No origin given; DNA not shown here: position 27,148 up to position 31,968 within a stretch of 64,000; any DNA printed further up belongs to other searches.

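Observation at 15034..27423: Shared P-[VIP]-E-[ST]-A motif after the lipobox in six lipoproteins of the block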

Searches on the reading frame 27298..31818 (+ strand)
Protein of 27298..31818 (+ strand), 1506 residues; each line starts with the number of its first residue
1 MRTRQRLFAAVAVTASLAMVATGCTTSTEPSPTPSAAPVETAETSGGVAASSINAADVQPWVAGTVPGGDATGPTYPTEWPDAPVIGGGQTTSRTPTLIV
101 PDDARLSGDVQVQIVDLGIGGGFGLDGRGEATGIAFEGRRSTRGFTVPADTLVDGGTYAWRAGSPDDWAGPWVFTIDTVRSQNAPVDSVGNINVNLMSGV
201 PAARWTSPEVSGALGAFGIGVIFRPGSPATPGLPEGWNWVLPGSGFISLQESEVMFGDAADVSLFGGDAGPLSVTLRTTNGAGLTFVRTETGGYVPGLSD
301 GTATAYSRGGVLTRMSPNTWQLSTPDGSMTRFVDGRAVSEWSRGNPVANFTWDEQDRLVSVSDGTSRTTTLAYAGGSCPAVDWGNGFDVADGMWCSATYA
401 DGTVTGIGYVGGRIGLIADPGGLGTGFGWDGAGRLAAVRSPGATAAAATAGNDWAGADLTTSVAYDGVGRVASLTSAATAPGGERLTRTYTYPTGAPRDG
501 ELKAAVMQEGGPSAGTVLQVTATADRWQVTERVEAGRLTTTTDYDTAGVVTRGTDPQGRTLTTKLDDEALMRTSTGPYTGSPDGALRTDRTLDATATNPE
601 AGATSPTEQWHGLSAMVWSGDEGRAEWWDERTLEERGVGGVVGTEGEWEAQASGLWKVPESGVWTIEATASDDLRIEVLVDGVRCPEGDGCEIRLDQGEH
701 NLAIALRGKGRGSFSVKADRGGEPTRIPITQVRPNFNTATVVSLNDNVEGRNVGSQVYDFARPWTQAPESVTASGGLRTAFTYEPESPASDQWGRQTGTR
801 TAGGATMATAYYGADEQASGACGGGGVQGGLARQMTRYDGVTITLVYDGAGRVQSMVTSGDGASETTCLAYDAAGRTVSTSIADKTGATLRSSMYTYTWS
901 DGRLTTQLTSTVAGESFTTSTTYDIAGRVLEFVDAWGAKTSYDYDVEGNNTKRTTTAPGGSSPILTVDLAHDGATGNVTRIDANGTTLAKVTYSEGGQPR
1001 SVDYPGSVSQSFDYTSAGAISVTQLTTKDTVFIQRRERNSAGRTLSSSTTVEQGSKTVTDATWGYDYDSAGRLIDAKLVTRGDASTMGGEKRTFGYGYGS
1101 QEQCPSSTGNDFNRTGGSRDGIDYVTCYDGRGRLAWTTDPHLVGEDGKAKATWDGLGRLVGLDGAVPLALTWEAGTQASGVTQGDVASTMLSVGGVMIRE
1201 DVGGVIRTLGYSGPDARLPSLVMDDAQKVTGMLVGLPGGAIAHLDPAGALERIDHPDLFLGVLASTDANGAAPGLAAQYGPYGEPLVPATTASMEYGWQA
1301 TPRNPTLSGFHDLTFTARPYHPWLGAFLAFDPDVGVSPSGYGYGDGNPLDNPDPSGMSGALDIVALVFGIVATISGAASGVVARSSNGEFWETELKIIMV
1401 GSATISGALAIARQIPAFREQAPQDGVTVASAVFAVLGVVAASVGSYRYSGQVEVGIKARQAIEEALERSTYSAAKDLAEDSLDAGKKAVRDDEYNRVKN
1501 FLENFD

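Call 5: search_protein_families(library=pfam, proteins=[window:27298-31818:+], max_evalue=0.01)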
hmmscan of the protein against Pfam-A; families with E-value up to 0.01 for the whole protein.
window:27298-31818:+ (1506 aa): 1 family
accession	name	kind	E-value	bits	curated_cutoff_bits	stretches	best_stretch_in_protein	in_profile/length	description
PF05593.20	RHS_repeat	-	3.2e-08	34.2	22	0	833-863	8-37/38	RHS Repeat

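Call 34: search_protein_families(library=ncbifam, proteins=[window:27298-31818:+], max_evalue=0.001)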
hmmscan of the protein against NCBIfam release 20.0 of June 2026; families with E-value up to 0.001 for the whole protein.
window:27298-31818:+ (1506 aa): 2 families
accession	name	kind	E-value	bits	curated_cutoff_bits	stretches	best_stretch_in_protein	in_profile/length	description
TIGR01643.1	YD_repeat_2x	repeat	1.7e-12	47.3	15.8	0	907-943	6-42/42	YD repeat-containing protein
TIGR03696.1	Rhs_assc_core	domain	8.4e-08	32.6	32.5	1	1279-1357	1-76/76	RHS repeat-associated core domain-containing protein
